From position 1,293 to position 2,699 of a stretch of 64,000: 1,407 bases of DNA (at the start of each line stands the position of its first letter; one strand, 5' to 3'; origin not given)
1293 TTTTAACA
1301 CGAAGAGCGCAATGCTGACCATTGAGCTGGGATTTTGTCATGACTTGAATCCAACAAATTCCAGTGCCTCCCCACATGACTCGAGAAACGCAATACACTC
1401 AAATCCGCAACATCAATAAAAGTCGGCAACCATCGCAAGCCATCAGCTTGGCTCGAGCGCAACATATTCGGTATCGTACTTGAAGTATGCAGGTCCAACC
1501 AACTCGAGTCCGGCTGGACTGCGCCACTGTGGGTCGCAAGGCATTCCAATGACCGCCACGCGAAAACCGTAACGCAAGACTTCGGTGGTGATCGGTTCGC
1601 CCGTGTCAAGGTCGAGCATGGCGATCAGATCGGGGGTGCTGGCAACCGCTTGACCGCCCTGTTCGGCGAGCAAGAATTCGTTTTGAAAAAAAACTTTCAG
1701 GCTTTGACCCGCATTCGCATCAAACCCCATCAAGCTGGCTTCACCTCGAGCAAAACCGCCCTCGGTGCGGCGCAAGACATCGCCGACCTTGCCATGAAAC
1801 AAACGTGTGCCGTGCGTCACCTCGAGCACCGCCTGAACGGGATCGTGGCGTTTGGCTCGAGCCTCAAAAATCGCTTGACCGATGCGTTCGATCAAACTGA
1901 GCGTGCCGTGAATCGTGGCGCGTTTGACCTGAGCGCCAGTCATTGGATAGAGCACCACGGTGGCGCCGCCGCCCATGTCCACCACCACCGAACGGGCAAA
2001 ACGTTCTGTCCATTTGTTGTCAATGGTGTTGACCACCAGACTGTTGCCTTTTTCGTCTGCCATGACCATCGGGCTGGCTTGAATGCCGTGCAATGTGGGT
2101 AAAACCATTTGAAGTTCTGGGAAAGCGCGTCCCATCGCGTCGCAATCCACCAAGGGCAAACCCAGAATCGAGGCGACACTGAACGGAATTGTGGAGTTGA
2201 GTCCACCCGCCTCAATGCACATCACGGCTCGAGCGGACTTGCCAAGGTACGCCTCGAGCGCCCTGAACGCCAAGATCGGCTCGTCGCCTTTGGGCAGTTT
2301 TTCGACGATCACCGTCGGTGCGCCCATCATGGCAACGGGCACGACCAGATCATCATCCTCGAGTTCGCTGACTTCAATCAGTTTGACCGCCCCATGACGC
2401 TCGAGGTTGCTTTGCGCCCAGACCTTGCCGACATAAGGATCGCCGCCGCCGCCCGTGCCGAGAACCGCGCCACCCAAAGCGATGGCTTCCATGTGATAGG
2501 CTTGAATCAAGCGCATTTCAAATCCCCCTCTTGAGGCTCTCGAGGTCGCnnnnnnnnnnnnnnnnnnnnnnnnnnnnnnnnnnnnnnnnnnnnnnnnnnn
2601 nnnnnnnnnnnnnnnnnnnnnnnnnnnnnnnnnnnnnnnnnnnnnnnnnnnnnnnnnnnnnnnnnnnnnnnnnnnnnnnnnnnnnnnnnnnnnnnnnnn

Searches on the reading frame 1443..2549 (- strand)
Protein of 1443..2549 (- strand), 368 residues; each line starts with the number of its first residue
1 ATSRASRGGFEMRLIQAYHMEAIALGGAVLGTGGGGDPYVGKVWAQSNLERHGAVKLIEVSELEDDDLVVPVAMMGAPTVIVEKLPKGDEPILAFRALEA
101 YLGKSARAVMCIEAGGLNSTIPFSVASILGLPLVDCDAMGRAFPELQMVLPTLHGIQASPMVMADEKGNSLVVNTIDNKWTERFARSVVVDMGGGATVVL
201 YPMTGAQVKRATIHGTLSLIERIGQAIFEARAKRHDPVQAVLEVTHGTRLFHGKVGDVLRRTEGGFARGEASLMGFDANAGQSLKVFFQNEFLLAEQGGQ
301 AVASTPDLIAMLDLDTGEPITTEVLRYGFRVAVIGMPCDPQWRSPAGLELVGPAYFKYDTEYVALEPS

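Call 80: search_protein_families(library=pfam, proteins=[window:1443-2549:-], max_evalue=0.00001)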
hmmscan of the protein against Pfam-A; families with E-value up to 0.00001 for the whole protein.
window:1443-2549:- (368 aa): 2 families
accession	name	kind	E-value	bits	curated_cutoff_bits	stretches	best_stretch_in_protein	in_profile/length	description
PF20906.3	S-Me-THD_C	-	3e-70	235.8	27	1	177-364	2-189/190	S-Me-THD-like, C-terminal domain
PF06032.18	S-Me-THD_N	-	1.4e-58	197.8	27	1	20-174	3-157/158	S-Me-THD-like, N-terminal domain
